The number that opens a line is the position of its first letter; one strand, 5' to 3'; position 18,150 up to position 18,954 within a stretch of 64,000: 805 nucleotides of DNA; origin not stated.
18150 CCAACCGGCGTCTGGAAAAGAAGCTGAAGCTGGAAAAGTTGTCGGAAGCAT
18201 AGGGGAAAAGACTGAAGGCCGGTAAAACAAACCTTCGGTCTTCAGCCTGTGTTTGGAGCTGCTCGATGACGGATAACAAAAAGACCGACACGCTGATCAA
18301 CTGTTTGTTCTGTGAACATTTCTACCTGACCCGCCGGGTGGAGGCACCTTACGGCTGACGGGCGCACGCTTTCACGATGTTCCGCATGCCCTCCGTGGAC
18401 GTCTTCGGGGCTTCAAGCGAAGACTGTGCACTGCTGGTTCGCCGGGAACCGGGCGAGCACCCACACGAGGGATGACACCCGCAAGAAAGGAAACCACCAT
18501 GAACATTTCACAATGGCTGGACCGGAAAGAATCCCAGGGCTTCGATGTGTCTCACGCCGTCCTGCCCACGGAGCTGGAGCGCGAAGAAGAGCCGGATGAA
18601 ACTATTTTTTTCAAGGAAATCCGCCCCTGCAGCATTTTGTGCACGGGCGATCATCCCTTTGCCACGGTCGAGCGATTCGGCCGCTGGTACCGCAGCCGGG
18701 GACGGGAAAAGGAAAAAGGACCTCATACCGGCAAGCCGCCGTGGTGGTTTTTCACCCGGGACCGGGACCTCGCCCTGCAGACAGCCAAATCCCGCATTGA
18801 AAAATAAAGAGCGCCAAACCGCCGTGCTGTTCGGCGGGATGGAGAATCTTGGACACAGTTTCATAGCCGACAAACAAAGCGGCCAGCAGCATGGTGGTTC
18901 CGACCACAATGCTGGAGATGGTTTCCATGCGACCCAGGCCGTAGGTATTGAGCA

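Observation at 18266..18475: Candidate new selenoprotein: small CxxC protein with UGA at the PYG-C position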

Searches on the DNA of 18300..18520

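Call 80: search_rna_families(source=window, start=18300, end=18520, threshold=evalue, max_evalue=10)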
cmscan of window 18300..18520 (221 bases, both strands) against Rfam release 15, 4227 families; matches with E-value up to 10: 0.
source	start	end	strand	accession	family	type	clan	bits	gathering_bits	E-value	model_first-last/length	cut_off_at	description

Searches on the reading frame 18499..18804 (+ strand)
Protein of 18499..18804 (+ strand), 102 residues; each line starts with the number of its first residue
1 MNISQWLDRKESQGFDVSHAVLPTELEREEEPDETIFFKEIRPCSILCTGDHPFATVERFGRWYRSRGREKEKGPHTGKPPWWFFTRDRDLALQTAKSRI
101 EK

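Call 4: search_protein_families(library=pfam, proteins=[window:18499-18804:+], max_evalue=1)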
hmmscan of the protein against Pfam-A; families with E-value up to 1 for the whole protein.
seq(102 aa): 0 families

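Call 5: search_protein_families(library=ncbifam, proteins=[window:18499-18804:+], max_evalue=1)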
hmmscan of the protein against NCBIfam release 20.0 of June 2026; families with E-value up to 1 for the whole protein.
seq(102 aa): 0 families

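Call 41: find_homologous_proteins(query=window:18499-18804:+, max_evalue=0.001)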
Query window:18499-18804:+ (102 aa): 169 proteins with E <= 0.001 among 169 candidates; the best 120 are listed.
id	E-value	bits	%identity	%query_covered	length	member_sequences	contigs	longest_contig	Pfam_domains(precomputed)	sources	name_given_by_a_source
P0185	8.0e-61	221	91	100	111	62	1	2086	-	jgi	jgi:hypothetical protein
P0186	6.3e-51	189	78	100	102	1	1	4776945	-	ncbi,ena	-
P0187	5.0e-49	183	75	99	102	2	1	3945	-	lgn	-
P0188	6.0e-49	182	72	99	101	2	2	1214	-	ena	-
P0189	8.9e-49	182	75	99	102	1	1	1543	-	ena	-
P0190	9.4e-49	182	75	99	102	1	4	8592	-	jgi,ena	-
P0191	1.1e-48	182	75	99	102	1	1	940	-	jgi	jgi:hypothetical protein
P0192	1.1e-48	181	75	99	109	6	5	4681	-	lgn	-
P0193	1.3e-48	181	75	100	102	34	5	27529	-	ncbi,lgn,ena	-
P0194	1.6e-48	181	75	100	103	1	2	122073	-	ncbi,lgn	-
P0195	2.7e-48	180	73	100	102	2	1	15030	-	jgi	jgi:hypothetical protein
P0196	3.5e-48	180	74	99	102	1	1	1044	-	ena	-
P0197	7.5e-48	179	72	98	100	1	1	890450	-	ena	-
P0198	7.7e-48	179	71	99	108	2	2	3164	-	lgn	-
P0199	1.8e-47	178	74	99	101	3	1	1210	-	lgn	-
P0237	4.0e-45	170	72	100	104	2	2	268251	-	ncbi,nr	ncbi:MAG: hypothetical protein CSYNP_02108 [Syntrophus sp. SKADARSKE-3]|nr:hypothetical protein [Syn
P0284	4.4e-42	160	97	72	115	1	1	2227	-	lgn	-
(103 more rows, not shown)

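Call 42: find_encoding_contigs(protein=P0186, flank=4000, max_places=3)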
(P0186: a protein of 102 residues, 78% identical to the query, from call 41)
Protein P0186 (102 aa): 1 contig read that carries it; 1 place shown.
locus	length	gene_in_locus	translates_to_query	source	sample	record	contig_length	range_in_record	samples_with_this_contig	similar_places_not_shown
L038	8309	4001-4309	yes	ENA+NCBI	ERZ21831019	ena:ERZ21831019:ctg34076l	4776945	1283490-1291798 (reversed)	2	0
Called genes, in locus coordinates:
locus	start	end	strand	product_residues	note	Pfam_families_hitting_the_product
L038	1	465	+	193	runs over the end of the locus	PF00156:Pribosyltran (weak)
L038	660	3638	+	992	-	PF00675:Peptidase_M16 (weak), PF05193:Peptidase_M16_C, PF08367:M16C_assoc, PF22516:PreP_C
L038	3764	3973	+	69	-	-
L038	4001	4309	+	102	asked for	-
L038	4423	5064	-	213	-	PF02585:PIG-L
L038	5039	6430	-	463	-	-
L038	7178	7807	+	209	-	PF18291:HU-HIG (weak), PF00216:Bac_DNA_binding, PF19190:BACON_2, PF13004:BACON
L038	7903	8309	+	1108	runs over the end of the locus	PF07690:MFS_1, PF01564:Spermine_synth, PF00515:TPR_1 (faint), PF07719:TPR_2 (faint), PF13176:TPR_7 (faint), PF13424:TPR_12 (faint), PF13428:TPR_14 (faint), PF13414:TPR_11 (faint), +1 more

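Call 43: find_encoding_contigs(protein=P0194, flank=4000, max_places=3)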
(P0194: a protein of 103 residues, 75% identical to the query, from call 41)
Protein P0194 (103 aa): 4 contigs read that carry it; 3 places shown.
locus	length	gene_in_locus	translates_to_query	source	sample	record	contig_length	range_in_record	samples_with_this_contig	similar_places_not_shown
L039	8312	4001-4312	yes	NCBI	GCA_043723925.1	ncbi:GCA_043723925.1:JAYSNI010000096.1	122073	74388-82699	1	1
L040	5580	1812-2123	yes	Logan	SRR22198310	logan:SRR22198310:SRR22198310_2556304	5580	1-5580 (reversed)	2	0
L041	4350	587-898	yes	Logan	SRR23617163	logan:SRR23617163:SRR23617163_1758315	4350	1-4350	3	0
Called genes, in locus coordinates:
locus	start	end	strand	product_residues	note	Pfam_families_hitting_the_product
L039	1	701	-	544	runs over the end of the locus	PF00496:SBP_bac_5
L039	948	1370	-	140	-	PF00583:Acetyltransf_1, PF13673:Acetyltransf_10, PF13508:Acetyltransf_7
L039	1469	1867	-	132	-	-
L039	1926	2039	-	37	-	-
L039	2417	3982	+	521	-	PF03631:Virul_fac_BrkB, PF00027:cNMP_binding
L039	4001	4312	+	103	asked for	-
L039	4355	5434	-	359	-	PF01381:HTH_3, PF06114:Peptidase_M78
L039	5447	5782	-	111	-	PF05015:HigB-like_toxin (weak)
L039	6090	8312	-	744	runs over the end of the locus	PF00317:Ribonuc_red_lgN, PF02867:Ribonuc_red_lgC, PF12637:TSCPD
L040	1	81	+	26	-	?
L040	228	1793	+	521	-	PF03631:Virul_fac_BrkB, PF00027:cNMP_binding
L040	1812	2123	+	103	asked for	-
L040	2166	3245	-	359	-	PF01381:HTH_3, PF06114:Peptidase_M78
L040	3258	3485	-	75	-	-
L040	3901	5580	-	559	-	?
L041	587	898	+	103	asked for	-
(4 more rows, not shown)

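Call 44: find_encoding_contigs(protein=P0197, flank=4000, max_places=3)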
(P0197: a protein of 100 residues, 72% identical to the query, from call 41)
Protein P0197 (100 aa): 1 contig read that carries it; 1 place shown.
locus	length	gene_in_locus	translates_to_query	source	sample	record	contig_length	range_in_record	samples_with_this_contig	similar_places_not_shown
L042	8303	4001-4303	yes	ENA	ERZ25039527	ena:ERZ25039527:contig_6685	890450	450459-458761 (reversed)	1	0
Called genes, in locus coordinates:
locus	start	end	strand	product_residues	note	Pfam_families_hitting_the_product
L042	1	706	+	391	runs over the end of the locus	PF11249:DUF3047, PF00691:OmpA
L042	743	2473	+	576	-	PF00675:Peptidase_M16 (weak), PF05193:Peptidase_M16_C, PF08367:M16C_assoc (weak)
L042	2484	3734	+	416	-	PF08367:M16C_assoc, PF22516:PreP_C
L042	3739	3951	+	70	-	-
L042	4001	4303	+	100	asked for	-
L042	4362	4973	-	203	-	PF05161:MOFRL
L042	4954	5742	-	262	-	PF13660:DUF4147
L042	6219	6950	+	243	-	PF00392:GntR, PF07729:FCD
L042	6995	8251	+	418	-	PF13433:Peripla_BP_5, PF13458:Peripla_BP_6, PF01094:ANF_receptor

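Call 45: find_encoding_contigs(protein=P0237, flank=4000, max_places=3)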
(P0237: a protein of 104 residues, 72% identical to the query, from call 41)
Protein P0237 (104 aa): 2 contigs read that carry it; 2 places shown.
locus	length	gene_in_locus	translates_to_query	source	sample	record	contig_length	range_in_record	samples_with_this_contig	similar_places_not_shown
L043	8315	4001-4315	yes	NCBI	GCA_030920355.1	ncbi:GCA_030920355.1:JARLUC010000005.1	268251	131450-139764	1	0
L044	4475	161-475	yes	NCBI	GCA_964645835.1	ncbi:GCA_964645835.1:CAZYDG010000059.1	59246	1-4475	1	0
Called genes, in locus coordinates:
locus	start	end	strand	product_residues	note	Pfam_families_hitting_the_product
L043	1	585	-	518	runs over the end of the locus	PF01841:Transglut_core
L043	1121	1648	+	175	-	-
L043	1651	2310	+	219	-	PF00561:Abhydrolase_1 (weak), PF12697:Abhydrolase_6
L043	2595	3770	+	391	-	PF13384:HTH_23 (weak), PF13518:HTH_28, PF13551:HTH_29 (weak)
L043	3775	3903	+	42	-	-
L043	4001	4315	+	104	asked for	-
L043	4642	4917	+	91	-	-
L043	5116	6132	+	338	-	PF04055:Radical_SAM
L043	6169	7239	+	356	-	PF01966:HD, PF13487:HD_5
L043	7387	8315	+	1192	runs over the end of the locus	PF02463:SMC_N, PF13175:AAA_15, PF13476:AAA_23, PF13555:AAA_29 (faint), PF06470:SMC_hinge, PF13304:AAA_21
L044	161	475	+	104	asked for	-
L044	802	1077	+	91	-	-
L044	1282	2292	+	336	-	PF04055:Radical_SAM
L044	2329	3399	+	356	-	PF01966:HD, PF13487:HD_5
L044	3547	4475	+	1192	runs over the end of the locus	PF02463:SMC_N, PF13175:AAA_15, PF13476:AAA_23, PF13555:AAA_29 (faint), PF06470:SMC_hinge, PF13304:AAA_21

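Call 47: list_cluster_members(proteins=[P0185, P0284])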
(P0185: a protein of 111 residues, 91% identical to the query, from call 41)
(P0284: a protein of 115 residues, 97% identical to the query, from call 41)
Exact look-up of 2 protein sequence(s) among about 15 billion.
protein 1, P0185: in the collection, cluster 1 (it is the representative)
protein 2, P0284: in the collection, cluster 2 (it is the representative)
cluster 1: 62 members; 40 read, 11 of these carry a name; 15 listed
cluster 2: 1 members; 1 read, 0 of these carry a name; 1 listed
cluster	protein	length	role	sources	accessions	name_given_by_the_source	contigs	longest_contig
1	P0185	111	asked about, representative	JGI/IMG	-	hypothetical protein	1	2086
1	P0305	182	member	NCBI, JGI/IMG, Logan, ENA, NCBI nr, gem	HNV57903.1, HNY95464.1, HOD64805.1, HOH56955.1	MAG TPA: hypothetical protein P5238_07805 [Smithellaceae bacterium] | hypothetical protein | hypothetical protein [Smithellaceae bacterium]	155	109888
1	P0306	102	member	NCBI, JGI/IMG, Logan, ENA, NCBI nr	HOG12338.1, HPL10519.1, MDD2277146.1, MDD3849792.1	MAG: hypothetical protein PHW80_10885 [Smithellaceae bacterium] | hypothetical protein | hypothetical protein [Smithellaceae bacterium]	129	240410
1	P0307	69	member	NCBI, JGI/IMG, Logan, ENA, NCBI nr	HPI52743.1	MAG TPA: hypothetical protein PKX47_10940 [Smithellaceae bacterium] | hypothetical protein [Smithellaceae bacterium]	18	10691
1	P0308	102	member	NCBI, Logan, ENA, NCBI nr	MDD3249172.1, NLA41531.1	MAG: hypothetical protein GX874_09010 [Smithella sp.] | hypothetical protein [Smithellaceae bacterium]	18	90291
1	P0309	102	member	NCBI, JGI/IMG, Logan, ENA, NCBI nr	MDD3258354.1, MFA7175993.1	MAG: hypothetical protein WC114_01985 [Smithellaceae bacterium] | hypothetical protein | hypothetical protein [Smithellaceae bacterium]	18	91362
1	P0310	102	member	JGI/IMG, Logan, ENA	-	hypothetical protein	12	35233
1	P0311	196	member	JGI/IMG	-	hypothetical protein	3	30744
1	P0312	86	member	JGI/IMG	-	hypothetical protein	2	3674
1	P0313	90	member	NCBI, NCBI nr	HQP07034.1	MAG TPA: hypothetical protein PKY94_08685, partial [Smithellaceae bacterium] | hypothetical protein [Smithellaceae bacterium]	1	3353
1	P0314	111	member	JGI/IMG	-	hypothetical protein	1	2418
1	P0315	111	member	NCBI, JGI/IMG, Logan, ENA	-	-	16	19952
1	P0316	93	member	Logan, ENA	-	-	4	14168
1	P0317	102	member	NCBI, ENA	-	-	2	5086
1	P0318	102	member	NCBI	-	-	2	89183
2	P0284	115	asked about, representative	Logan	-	-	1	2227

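Call 48: find_encoding_contigs(protein=P0185, flank=3000, max_places=5)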
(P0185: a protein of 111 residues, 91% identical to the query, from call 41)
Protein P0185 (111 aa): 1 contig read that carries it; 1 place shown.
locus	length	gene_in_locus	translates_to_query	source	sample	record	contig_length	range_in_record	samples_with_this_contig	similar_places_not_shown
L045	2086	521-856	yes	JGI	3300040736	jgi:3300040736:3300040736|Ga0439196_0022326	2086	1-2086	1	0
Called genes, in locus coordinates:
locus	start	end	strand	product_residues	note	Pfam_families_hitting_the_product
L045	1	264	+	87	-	?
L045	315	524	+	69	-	-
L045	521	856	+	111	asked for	-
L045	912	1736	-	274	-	-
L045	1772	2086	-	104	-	?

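Call 51: find_encoding_contigs(protein=P0307, flank=3000, max_places=4)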
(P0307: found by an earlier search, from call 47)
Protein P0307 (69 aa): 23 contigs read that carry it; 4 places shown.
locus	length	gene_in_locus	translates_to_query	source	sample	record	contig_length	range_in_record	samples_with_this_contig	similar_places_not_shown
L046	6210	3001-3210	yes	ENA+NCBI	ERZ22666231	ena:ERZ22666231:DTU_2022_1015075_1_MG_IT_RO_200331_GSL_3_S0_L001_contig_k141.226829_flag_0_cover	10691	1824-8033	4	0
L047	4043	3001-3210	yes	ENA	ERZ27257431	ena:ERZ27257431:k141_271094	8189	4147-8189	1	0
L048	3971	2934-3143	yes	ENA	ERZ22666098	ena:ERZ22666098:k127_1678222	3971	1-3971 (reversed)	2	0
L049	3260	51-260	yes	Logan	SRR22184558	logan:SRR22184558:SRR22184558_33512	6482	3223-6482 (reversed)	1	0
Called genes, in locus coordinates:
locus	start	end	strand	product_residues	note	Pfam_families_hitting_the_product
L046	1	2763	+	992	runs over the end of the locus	PF00675:Peptidase_M16 (weak), PF05193:Peptidase_M16_C, PF08367:M16C_assoc, PF05193:Peptidase_M16_C (weak), PF22516:PreP_C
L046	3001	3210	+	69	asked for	-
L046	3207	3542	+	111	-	-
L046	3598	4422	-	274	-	-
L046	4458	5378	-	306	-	PF00989:PAS (weak), PF08448:PAS_4 (weak), PF00196:GerE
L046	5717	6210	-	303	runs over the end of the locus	PF01545:Cation_efflux, PF16916:ZT_dimer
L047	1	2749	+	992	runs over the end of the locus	PF00675:Peptidase_M16 (weak), PF05193:Peptidase_M16_C, PF08367:M16C_assoc, PF05193:Peptidase_M16_C (weak), PF22516:PreP_C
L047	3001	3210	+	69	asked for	-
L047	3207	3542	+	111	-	-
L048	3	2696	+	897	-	?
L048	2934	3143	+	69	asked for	-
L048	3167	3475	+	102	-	-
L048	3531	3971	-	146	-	?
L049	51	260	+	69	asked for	-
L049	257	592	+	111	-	-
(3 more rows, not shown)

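Call 52: find_encoding_contigs(protein=P0305, flank=3000, max_places=4)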
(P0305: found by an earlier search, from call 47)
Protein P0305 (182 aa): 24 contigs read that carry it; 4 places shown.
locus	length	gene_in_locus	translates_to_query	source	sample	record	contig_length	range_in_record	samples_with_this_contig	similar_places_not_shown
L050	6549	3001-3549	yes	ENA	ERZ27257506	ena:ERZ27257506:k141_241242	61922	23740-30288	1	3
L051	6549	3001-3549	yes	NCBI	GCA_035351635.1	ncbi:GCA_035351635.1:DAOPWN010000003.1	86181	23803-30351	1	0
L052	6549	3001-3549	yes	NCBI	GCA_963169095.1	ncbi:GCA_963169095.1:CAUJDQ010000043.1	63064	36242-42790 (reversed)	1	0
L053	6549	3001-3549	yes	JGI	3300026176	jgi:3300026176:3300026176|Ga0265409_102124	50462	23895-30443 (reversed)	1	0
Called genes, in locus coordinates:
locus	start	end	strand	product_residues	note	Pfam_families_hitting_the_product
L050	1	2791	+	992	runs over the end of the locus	PF00675:Peptidase_M16 (weak), PF05193:Peptidase_M16_C, PF08367:M16C_assoc, PF05193:Peptidase_M16_C, PF22516:PreP_C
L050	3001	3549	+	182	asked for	-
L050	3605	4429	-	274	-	-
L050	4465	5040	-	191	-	PF00196:GerE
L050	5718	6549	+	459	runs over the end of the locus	PF00665:rve, PF13683:rve_3 (weak)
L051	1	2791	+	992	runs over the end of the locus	PF00675:Peptidase_M16 (weak), PF05193:Peptidase_M16_C, PF08367:M16C_assoc, PF05193:Peptidase_M16_C, PF22516:PreP_C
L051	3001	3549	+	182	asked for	-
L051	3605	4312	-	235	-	-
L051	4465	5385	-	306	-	PF00989:PAS (weak), PF08448:PAS_4 (weak), PF00196:GerE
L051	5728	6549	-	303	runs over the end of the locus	PF01545:Cation_efflux, PF16916:ZT_dimer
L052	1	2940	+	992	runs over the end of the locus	PF00675:Peptidase_M16 (weak), PF05193:Peptidase_M16_C, PF08367:M16C_assoc, PF05193:Peptidase_M16_C, PF22516:PreP_C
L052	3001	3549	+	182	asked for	-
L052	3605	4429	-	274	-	-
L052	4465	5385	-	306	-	PF00989:PAS (weak), PF08448:PAS_4 (weak), PF00196:GerE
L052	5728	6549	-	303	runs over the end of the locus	PF01545:Cation_efflux, PF16916:ZT_dimer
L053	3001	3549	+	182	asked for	-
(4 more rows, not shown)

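Call 75: search_protein_families(library=pfam, proteins=[P0305], max_evalue=0.01)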
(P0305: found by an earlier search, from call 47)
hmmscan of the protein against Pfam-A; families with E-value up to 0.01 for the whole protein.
P0305 (182 aa): 0 families
